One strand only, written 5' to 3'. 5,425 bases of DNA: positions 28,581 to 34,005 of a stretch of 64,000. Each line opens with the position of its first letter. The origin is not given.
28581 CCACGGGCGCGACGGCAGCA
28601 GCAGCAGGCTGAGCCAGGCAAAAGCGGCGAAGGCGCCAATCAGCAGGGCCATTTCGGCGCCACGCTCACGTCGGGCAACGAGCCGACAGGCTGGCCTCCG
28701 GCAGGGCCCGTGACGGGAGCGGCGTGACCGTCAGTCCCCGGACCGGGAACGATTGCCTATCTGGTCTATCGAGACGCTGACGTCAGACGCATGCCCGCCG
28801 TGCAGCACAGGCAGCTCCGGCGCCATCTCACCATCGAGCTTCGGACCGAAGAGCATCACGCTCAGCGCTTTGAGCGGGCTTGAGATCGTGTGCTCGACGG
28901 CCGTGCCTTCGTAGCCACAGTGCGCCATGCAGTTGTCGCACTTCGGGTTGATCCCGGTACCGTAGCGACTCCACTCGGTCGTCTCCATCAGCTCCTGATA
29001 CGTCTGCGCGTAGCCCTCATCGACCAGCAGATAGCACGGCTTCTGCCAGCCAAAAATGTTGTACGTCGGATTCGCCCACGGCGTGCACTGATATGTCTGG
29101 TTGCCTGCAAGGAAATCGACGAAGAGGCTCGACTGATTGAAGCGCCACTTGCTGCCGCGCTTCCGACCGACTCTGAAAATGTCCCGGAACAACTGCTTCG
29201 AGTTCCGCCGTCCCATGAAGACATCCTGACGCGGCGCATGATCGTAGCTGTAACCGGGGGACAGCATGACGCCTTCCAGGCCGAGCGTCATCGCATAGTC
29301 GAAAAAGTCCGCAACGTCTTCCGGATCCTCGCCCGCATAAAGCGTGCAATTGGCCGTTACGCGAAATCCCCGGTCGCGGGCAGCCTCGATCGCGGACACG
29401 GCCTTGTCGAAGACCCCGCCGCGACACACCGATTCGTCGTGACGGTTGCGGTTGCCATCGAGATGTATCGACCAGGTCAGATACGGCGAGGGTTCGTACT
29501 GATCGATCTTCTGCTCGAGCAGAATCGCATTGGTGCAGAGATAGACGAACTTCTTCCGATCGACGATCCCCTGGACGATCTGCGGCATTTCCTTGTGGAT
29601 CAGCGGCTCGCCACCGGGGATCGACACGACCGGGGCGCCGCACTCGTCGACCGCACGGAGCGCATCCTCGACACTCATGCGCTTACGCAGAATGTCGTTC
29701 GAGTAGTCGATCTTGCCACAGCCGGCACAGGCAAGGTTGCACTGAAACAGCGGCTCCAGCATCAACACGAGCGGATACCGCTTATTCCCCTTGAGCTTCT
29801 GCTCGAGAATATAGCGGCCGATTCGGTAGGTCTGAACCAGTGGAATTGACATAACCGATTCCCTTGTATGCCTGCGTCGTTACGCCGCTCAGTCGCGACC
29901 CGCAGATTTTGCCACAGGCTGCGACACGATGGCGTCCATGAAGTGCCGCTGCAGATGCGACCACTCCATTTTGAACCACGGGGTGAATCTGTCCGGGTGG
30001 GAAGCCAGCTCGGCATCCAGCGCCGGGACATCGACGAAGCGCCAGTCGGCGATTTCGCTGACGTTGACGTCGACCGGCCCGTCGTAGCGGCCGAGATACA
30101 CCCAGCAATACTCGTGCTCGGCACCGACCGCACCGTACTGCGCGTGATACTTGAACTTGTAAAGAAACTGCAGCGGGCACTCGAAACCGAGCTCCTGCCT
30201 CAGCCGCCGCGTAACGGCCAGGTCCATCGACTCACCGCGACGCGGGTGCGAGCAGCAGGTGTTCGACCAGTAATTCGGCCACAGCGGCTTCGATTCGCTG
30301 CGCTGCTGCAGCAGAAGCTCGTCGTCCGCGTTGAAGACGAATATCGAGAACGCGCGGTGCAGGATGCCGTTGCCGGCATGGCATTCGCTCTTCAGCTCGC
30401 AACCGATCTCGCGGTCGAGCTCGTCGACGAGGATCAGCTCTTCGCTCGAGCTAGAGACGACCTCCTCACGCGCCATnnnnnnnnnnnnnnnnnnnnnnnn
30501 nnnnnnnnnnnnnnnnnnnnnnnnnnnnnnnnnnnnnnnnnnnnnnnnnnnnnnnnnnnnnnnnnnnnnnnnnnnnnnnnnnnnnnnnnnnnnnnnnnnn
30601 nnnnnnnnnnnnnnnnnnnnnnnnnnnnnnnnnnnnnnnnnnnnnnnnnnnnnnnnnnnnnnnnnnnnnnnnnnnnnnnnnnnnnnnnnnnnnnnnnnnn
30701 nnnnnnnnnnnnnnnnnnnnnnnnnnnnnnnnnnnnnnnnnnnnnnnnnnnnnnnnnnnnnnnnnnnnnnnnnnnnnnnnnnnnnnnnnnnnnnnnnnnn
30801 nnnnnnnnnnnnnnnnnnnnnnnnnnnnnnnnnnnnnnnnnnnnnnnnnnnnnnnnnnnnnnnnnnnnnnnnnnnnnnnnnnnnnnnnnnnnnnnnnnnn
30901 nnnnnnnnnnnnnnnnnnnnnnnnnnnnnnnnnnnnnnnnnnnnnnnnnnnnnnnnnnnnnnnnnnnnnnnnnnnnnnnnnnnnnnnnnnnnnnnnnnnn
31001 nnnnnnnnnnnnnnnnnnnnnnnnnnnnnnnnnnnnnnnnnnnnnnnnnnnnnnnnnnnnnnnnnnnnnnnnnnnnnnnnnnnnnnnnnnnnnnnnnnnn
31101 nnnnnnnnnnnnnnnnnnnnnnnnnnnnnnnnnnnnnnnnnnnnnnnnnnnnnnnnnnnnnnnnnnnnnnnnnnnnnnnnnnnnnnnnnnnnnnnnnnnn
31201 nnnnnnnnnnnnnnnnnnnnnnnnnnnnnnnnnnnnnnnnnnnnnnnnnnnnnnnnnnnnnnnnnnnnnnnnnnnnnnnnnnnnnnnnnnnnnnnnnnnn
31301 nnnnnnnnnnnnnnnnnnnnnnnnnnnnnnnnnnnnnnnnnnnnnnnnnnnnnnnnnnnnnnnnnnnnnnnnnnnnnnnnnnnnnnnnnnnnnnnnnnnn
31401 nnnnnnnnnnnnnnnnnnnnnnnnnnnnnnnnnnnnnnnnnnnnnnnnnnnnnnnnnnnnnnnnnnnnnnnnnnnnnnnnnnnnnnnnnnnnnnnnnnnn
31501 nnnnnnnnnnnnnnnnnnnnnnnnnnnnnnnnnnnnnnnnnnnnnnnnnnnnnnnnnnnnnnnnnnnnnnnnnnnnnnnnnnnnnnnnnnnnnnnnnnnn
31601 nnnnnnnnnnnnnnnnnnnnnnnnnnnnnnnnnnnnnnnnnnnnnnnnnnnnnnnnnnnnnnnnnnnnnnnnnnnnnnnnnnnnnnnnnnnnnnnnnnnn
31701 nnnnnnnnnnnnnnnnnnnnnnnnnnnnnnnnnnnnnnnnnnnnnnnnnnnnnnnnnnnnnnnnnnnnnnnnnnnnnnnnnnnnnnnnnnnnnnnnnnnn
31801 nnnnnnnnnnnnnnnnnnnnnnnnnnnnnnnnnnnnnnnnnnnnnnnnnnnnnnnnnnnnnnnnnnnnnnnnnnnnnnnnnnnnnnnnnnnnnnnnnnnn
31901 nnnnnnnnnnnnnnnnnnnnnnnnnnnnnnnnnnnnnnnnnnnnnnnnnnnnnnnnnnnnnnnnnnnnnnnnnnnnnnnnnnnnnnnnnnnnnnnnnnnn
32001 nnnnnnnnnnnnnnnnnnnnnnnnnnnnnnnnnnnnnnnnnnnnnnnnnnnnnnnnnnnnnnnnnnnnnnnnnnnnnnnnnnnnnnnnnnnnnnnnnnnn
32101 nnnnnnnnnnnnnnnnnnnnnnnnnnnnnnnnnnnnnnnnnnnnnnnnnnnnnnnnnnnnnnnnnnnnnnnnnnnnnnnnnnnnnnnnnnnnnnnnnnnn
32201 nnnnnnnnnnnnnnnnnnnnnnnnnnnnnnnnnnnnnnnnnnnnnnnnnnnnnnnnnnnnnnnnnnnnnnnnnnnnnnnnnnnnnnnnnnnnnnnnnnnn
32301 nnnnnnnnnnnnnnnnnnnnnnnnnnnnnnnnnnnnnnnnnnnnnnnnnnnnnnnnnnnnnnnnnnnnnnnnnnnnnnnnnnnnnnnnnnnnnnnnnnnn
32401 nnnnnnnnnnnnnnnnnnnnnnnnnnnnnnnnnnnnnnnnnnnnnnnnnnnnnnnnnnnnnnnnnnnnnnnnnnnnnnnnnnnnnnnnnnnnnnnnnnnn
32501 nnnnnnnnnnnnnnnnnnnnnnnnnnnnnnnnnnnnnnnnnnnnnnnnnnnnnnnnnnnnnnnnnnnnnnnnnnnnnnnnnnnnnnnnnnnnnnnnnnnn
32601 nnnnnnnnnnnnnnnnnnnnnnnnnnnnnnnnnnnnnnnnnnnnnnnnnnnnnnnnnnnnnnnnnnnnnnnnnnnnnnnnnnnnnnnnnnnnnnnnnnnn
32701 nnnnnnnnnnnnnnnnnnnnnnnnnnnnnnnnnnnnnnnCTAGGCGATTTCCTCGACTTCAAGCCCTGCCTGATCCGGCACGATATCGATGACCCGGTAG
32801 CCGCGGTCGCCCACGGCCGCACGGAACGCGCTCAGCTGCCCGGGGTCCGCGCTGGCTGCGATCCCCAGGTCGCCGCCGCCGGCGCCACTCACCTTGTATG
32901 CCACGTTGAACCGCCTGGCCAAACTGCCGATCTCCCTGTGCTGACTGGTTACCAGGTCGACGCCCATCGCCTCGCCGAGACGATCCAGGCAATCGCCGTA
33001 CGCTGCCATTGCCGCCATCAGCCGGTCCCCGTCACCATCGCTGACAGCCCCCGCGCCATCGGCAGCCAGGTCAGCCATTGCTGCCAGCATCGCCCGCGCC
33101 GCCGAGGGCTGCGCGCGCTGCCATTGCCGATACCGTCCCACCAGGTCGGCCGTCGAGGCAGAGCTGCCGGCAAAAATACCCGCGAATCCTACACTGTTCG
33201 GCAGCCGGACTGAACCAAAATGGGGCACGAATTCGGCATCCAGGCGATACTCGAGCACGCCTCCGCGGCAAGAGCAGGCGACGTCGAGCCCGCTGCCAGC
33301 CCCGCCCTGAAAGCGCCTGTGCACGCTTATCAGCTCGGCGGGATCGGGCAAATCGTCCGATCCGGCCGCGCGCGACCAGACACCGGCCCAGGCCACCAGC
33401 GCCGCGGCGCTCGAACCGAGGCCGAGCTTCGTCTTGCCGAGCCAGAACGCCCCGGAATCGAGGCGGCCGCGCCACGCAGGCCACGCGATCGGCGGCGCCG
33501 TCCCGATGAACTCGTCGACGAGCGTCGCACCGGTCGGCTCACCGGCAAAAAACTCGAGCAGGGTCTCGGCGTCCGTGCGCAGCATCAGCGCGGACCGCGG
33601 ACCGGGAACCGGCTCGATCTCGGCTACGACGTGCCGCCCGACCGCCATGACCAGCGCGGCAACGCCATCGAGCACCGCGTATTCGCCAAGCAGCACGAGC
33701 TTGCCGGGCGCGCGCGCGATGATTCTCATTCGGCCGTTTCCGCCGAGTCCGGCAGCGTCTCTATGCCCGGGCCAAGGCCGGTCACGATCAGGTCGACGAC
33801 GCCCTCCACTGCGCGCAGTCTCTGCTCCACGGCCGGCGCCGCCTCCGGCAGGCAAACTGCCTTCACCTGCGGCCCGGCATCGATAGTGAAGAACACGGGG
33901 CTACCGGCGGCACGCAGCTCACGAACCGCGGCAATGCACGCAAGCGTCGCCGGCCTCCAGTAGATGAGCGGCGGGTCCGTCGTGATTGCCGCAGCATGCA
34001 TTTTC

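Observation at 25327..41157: Mevalonate-to-squalene pathway inserted into a hopanoid side-chain/transport operon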

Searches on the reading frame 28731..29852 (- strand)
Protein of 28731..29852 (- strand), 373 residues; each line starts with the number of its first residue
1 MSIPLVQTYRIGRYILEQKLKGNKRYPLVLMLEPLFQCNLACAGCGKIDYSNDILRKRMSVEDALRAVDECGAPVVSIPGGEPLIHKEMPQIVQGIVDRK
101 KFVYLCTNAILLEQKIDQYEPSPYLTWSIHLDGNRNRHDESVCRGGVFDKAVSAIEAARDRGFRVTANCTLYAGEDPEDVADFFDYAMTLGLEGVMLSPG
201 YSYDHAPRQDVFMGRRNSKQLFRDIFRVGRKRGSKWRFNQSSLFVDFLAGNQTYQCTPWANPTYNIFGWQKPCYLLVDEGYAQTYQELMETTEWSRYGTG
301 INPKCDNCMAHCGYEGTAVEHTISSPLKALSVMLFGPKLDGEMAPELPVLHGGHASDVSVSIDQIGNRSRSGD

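Call 3: search_protein_families(library=ncbifam, proteins=[window:28731-29852:-])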
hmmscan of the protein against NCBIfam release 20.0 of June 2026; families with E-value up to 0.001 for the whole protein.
window:28731-29852:- (373 aa): 44 families (the best 25 are shown)
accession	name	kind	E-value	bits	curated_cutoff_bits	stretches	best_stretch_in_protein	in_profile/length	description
TIGR03470.1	HpnH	equivalog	4.4e-162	538.5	225.05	1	1-320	1-317/318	adenosyl-hopene transferase HpnH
TIGR03961.1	rSAM_PTO1314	hypoth_equivalog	4.3e-19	69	306.05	1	20-316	15-306/332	PTO1314 family radical SAM protein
NF049973.1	radical_Rv1681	equivalog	3.2e-14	52.6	380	1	22-188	66-235/326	Rv1681 family radical SAM protein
TIGR04051.1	rSAM_NirJ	equivalog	4.4e-14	52.2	515.45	1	35-174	9-151/354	heme d1 biosynthesis radical SAM protein NirJ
TIGR02668.1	moaA_archaeal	equivalog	2.3e-13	49.8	325.25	1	37-188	19-174/303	GTP 3',8-cyclase MoaA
TIGR04545.1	rSAM_ahbD_hemeb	equivalog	4.6e-13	49.3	500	1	36-193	8-168/339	heme b synthase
TIGR04347.1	pseudo_SAM_Halo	equivalog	4.7e-13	49.1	525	1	17-196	28-208/390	TIGR04347 family pseudo-SAM/SPASM protein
TIGR02666.1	moaA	equivalog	5.5e-13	48.6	284.05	1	37-189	19-182/336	GTP 3',8-cyclase MoaA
TIGR04546.1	rSAM_ahbC_deAc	equivalog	7e-12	44.8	650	1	36-185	47-198/390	12,18-didecarboxysiroheme deacetylase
TIGR04053.2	TIGR04053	equivalog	8.6e-12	45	395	1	25-174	5-161/366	TIGR04053 family radical SAM/SPASM domain-containing protein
TIGR03962.1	mycofact_rSAM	equivalog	1.7e-11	43.9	265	1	24-185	8-171/339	mycofactocin radical SAM maturase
NF001199.0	PRK00164.2-1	equivalog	1.3e-10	41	231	1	37-188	21-176/308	GTP 3',8-cyclase MoaA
TIGR04250.1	SCM_rSAM_ScmE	equivalog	1.8e-10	40.3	400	1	37-180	12-161/358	SynChlorMet cassette radical SAM/SPASM protein ScmE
TIGR04133.1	rSAM_w_lipo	hypoth_equivalog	4.1e-10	39.1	425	1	29-159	25-161/350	TIGR04133 family radical SAM/SPASM protein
TIGR04054.1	rSAM_NirJ1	equivalog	4.7e-10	38.6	650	1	36-185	44-195/387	putative heme d1 biosynthesis radical SAM protein NirJ1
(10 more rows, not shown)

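Call 4: search_protein_families(library=pfam, proteins=[window:28731-29852:-])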
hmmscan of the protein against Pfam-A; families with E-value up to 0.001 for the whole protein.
window:28731-29852:- (373 aa): 2 families
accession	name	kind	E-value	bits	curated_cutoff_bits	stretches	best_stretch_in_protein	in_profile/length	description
PF11946.13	DUF3463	-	6.8e-59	198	31.3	1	195-331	1-133/134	Domain of unknown function (DUF3463)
PF04055.27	Radical_SAM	-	1.1e-20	74.9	29.5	1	37-186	6-165/166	Radical SAM superfamily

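Call 17: list_cluster_members(proteins=[P0001, window:28731-29852:-, window:39108-40205:-])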
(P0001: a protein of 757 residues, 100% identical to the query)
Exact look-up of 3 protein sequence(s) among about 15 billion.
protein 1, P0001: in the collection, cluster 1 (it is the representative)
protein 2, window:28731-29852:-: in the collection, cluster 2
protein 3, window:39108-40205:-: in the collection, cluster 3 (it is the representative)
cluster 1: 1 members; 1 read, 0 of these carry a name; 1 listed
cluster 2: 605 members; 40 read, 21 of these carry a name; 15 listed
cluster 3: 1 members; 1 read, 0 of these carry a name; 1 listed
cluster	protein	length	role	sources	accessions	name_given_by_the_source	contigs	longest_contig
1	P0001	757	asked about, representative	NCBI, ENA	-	-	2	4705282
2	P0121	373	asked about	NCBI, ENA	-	-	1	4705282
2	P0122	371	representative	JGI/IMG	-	hopanoid biosynthesis associated radical SAM protein HpnH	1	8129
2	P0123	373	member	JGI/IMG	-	hopanoid biosynthesis associated radical SAM protein HpnH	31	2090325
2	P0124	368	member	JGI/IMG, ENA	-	hopanoid biosynthesis associated radical SAM protein HpnH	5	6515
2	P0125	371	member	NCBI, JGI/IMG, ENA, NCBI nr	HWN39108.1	MAG TPA: adenosyl-hopene transferase HpnH [Gammaproteobacteria bacterium] | adenosyl-hopene transferase HpnH [Gammaproteobacteria bacterium]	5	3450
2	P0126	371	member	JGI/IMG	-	hopanoid biosynthesis associated radical SAM protein HpnH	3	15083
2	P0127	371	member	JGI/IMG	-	hopanoid biosynthesis associated radical SAM protein HpnH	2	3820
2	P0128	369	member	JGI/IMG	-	hopanoid biosynthesis associated radical SAM protein HpnH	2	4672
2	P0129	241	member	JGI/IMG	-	hopanoid biosynthesis associated radical SAM protein HpnH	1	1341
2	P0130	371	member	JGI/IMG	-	hopanoid biosynthesis associated radical SAM protein HpnH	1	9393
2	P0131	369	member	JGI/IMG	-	hopanoid biosynthesis associated radical SAM protein HpnH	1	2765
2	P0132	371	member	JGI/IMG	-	hopanoid biosynthesis associated radical SAM protein HpnH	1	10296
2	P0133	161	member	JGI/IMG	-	hypothetical protein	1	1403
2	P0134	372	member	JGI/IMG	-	hopanoid biosynthesis associated radical SAM protein HpnH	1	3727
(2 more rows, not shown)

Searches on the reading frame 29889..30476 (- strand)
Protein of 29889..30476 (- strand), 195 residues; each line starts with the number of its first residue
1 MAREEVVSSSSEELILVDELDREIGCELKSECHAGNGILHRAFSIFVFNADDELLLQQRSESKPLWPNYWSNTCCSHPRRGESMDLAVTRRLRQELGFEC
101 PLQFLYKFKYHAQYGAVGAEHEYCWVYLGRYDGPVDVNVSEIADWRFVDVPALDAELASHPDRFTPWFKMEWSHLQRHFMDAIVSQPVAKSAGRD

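Call 3: search_protein_families(library=ncbifam, proteins=[window:29889-30476:-])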
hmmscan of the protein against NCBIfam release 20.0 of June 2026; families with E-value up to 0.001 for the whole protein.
window:29889-30476:- (195 aa): 4 families
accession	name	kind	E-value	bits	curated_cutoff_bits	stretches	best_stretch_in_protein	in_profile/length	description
NF002995.0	PRK03759.1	equivalog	7e-48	162.7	127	1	10-177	5-174/185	isopentenyl-diphosphate Delta-isomerase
TIGR02150.1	IPP_isom_1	equivalog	1.9e-45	154.5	105.8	1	14-170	1-157/159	isopentenyl-diphosphate delta-isomerase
NF041653.1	Nud_hyd_Meth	equivalog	4.8e-09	36.2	300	1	17-168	5-153/170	Nudix hydrolase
NF011922.0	PRK15393.1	equivalog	1.1e-06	28.4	152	1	12-148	11-142/182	NUDIX hydrolase YfcD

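Call 4: search_protein_families(library=pfam, proteins=[window:29889-30476:-])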
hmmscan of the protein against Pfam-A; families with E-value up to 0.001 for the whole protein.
window:29889-30476:- (195 aa): 1 family
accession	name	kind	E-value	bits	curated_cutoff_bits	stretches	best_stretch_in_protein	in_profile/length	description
PF00293.34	NUDIX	-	3.4e-18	66.4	21.1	1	39-168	2-134/134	NUDIX domain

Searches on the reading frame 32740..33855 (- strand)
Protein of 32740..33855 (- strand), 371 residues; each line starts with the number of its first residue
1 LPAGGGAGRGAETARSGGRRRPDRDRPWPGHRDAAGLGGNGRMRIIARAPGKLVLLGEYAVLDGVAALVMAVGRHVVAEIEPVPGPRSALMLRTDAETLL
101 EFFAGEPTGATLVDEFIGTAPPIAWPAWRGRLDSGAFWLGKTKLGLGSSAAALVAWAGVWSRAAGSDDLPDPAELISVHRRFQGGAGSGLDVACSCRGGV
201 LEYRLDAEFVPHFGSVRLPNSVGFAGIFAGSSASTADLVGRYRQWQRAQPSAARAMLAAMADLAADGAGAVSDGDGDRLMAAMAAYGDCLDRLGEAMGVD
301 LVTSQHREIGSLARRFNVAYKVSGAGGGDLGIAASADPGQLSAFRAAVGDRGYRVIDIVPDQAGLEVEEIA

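Call 3: search_protein_families(library=ncbifam, proteins=[window:32740-33855:-])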
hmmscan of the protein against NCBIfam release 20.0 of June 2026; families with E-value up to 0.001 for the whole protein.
window:32740-33855:- (371 aa): 6 families
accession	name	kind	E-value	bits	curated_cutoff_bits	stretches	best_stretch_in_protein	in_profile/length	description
TIGR00549.1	mevalon_kin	equivalog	4.3e-18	65.8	163.05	1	49-329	1-271/276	mevalonate kinase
TIGR01220.1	Pmev_kin_Gr_pos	equivalog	5e-17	62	165.7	2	228-334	222-328/358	phosphomevalonate kinase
NF003036.0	PRK03926.1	equivalog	3.2e-14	52.7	403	1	145-369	89-300/302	mevalonate kinase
NF040957.1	Arch_PMK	equivalog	6.3e-14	52.2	500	1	48-367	3-315/316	phosphomevalonate kinase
NF040656.1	GHMP_GYDIA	hypoth_equivalog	0.00063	19.1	225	0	49-70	4-25/299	GYDIA family GHMP kinase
TIGR01219.1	Pmev_kin_ERG8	equivalog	0.00071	18.6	376.95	0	179-210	205-236/456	phosphomevalonate kinase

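Call 4: search_protein_families(library=pfam, proteins=[window:32740-33855:-])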
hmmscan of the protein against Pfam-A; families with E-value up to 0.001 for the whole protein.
window:32740-33855:- (371 aa): 1 family
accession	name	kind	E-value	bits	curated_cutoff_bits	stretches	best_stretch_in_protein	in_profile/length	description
PF00288.32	GHMP_kinases_N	-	0.00064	20.3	22.3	1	143-199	29-87/87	GHMP kinases N terminal domain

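Call 54: search_solved_structures(query=window:32740-33729:-, max_evalue=0.01)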
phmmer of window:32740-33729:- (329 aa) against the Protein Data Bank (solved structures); distinct sequences matched with E-value up to 0.01: 8.
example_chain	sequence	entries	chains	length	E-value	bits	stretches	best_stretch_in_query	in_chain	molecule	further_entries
3k17_A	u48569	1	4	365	9.8e-11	44.6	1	186-294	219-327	Lin0012 protein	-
6mde_A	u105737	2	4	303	2.2e-09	40.2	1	5-325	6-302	Mevalonate kinase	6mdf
4hac_A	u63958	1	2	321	3e-09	39.7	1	5-325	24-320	Mevalonate kinase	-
2hfs_A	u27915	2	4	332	4.8e-06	29.1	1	102-301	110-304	Mevalonate kinase, putative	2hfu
8teb_A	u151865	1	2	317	1.1e-05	27.9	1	4-325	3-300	Mevalonate kinase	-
8tfo_A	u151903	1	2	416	8.6e-05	25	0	140-306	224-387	Mevalonate kinase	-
1k47_A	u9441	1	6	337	0.00031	23.2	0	247-310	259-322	phosphomevalonate kinase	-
3gon_A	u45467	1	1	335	0.00054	22.4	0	247-310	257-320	Phosphomevalonate kinase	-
